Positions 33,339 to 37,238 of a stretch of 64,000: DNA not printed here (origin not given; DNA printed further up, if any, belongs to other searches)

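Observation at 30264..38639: Flotillin/NfeD pair co-transcribed with a GxxExxY nuclease-fold protein and a giant AAA+ protein: a candidate undescribed membrane-associated system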

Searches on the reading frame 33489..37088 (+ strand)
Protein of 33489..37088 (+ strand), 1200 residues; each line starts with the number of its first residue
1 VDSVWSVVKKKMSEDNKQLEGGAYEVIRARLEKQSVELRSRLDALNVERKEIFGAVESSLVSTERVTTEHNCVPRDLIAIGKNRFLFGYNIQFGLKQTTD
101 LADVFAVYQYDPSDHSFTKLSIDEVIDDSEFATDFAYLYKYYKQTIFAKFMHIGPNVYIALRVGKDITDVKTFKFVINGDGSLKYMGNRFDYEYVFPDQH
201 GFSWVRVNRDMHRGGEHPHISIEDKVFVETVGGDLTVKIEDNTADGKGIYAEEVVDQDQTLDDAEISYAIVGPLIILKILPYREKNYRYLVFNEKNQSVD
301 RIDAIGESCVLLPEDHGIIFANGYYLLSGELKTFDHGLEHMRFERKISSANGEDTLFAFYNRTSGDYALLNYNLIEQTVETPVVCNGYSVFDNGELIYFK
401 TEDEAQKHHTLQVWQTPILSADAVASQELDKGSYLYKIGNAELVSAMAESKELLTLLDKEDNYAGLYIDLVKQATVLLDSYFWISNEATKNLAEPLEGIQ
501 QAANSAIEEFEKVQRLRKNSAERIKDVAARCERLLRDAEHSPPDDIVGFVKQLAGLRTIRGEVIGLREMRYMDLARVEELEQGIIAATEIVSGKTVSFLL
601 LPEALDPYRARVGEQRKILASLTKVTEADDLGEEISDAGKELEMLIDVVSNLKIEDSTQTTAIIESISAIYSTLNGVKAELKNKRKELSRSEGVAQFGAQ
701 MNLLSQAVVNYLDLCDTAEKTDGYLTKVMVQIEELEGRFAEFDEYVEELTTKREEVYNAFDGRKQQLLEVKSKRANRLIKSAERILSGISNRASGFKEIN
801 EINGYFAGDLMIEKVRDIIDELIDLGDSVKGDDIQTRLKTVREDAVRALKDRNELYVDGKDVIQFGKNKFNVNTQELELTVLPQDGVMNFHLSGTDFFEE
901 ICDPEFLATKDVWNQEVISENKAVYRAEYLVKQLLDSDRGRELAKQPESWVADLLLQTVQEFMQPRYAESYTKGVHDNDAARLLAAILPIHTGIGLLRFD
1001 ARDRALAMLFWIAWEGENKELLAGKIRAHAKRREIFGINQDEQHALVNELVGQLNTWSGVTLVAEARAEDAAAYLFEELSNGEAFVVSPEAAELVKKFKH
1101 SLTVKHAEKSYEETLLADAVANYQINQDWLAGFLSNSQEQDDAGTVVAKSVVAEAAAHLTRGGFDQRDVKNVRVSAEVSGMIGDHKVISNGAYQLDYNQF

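Call 57: predict_structure(alignment_id=A3)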
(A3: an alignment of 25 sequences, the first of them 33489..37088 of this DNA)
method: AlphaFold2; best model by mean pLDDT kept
length: 1200 residues; sequences in the alignment: 25
mean_pLDDT: 67.7   pTM: 0.33
mean pLDDT of the five models: 67.7, 67.6, 64.6, 62.5, 59.3
residues with pLDDT >= 90: 42; 70-90: 653; 50-70: 244; < 50: 261
segments of 3 or more residues with pLDDT < 50: 1-22, 49-77, 90-98, 140-172, 189-200, 209-218, 246-249, 251-262, 349-351, 386-421, 430-466, 482-484, 853-878, 910-918, 1140-1144
pLDDT, mean of each block of 10 residues (from residue 1): 30 35 58 72 60 36 33 46 62 46 69 64 74 62 41 31 33 56 57 33 58 45 56 57 50 42 63 79 69 78 78 80 84 76 65 68 69 72 53 37 29 32 50 40 39 33 48 54 55 75 70 72 85 81 78 85 79 82 86 81 80 82 75 81 78 72 79 81 71 69 82 81 85 80 77 87 83 81 85 78 80 87 79 85 76 37 29 41 67 67 64 44 79 84 81 83 67 71 88 80 92 84 86 73 77 87 87 89 76 87 84 88 92 72 61 91 55 75 79 82
secondary structure, 60 per line:
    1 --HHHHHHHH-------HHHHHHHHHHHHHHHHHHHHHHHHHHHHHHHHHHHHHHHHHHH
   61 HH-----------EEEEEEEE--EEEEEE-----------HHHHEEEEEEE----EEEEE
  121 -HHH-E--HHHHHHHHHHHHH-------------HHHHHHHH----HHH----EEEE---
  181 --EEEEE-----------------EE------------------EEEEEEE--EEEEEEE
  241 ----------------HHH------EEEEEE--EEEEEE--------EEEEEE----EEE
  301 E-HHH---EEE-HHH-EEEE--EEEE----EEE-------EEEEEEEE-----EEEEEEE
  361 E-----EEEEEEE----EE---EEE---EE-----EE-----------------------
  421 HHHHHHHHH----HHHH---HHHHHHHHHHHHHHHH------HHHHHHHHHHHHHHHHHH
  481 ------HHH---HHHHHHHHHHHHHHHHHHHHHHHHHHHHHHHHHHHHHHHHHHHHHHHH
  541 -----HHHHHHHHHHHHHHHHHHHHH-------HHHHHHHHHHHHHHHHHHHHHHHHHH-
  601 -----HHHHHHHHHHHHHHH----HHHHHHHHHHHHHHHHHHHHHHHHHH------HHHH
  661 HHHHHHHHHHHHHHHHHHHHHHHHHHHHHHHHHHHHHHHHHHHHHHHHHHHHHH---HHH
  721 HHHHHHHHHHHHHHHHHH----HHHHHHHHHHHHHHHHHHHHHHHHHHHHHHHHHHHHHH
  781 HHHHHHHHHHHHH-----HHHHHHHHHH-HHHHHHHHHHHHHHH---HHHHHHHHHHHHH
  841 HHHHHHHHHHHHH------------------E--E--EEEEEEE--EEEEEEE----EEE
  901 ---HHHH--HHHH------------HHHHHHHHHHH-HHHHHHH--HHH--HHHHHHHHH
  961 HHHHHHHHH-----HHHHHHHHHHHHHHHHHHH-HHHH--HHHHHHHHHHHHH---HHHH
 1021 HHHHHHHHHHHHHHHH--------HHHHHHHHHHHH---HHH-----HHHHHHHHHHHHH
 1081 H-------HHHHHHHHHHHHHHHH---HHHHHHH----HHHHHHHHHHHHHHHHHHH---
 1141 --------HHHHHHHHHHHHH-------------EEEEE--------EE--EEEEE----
elements in order (helices of 4 or more, strands of 3 or more residues): H3-10 H18-62 E74-81 E84-89 H101-104 E105-111 E116-120 H129-141 H155-162 E174-177 E183-187 E225-231 E234-240 E266-271 E274-279 E288-293 E298-301 E309-311 E317-320 E323-326 E331-333 E341-348 E354-361 E367-373 E383-385 H421-429 H434-437 H441-456 H463-480 H493-540 H546-566 H574-599 H606-620 H625-650 H657-714 H718-738 H743-793 H799-808 H810-824 H828-853 E878-884 E887-893 E898-900 H904-907 H910-913 H926-936 H938-944 H952-969 H975-993 H995-998 H1001-1013 H1017-1036 H1045-1056 H1068-1081 H1089-1104 H1108-1114 H1119-1137 H1149-1161 E1175-1179 E1192-1196
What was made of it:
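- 33597..34934 (+): DUF3686 region of the giant protein (residues 37-482): N-terminal coiled coil followed by a beta-rich, probably beta-propeller, domain. The AF2 model has about 20 strands between residues 74 and 385, at low pLDDT (call 57).
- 34956..36908 (+): Helical middle region of the giant protein (about residues 490-1140). It comprises long helices (includes DUF7902, 603-687), a small beta unit (878-900), and a helical domain carrying the invariant motif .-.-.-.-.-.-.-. (973-981). AF2 model with pLDDT about 80 in this region (call 57).
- The architecture is a propeller followed by about 650 residues of helices (call 57). The helical part looks like long coiled-coil hairpins rather than a solenoid (call 57).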

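Call 60: fold_search(model_id=the predicted structure, library=pdb)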
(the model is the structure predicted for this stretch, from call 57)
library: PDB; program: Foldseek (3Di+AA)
matches with E <= 10: 490; with E <= 0.001: 1
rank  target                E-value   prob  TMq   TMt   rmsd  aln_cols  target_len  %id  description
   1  8fgw_A                1.8e-04  0.89  0.08  0.08  35.1       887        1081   11  Human IFT-A complex structures provide molecular insights into ciliary transport (released 2023-02-22)
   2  8fh3_A                4.6e-03  0.63  0.08  0.10  30.8       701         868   12  Human IFT-A complex structures provide molecular insights into ciliary transport (released 2023-02-22)
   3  7k58_C                7.4e-03  0.13  0.07  0.03  69.0      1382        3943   10  Structure of outer-arm dyneins bound to microtubule with microtubule binding state 1(MTBS-1) (released 2021-09-29)
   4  1utc_A                1.2e-02  0.82  0.07  0.16  16.6       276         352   10  Clathrin terminal domain complexed with TLPWDLWTT (released 2004-02-25)
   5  6qnp_D                1.5e-02  0.90  0.07  0.16  13.9       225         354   12  CLATHRIN HEAVY CHAIN N-TERMINAL DOMAIN BOUND TO GTSE1 LIDL MOTIF (released 2019-08-28)
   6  3eq8                  2.1e-02  0.28  0.06  0.09  26.6       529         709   10  Prolyl oligopeptidase complexed with R-Pro-(decarboxy-Pro)-Type inhibitors (released 2009-08-25)
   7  6qnp_C                2.2e-02  0.80  0.07  0.16  17.3       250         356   12  CLATHRIN HEAVY CHAIN N-TERMINAL DOMAIN BOUND TO GTSE1 LIDL MOTIF (released 2019-08-28)
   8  7sse_A                2.4e-02  0.99  0.08  0.23  10.4       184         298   10  Crystal structure of the WDR domain of human DCAF1 in complex with CYCA-117-70 (released 2021-12-15)
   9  5ods_B                2.4e-02  0.44  0.09  0.14  21.8       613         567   10  Structure of a phosphoprotein-protein complex (released 2018-03-14)
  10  5ods_A                2.6e-02  0.30  0.07  0.12  22.0       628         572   12  Structure of a phosphoprotein-protein complex (released 2018-03-14)
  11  6qnp_A                3.4e-02  0.89  0.06  0.15  15.1       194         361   13  CLATHRIN HEAVY CHAIN N-TERMINAL DOMAIN BOUND TO GTSE1 LIDL MOTIF (released 2019-08-28)
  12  8glv_Mm               3.7e-02  0.63  0.12  0.05  48.9       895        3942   10  96-nm repeat unit of doublet microtubules from Chlamydomonas reinhardtii flagella (released 2023-05-31)
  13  5o3w_A                3.7e-02  0.47  0.08  0.11  25.4       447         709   10  Structural characterization of the fast and promiscuous macrocyclase from plant - PCY1-S562A bound to Presegetalin A1 (released 2018-02-07)
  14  5yp4_D                3.9e-02  0.60  0.08  0.12  21.9       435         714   10  Crystal structure of dipeptidyl peptidase IV (DPP IV) with Lys-Pro from Pseudoxanthomonas mexicana WO24 (released 2018-02-21)
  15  2xzg                  4.1e-02  0.87  0.07  0.16  14.1       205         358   12  Clathrin Terminal Domain Complexed with Pitstop 1 (released 2011-08-17)
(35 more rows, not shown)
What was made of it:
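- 33597..34934 (+): Foldseek gives weak beta-propeller matches: clathrin N-terminal domain, DCAF1 WD40 and IFT-A (call 60).
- The best Foldseek matches of the 1-1200 model are IFT-A subunits (8fgw_A, E 1.8e-4) and the clathrin N-terminal propeller (call 60). TM-scores are very low (0.06-0.09 normalised to the query) and the propeller region has pLDDT 30-60 (calls 57, 60).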
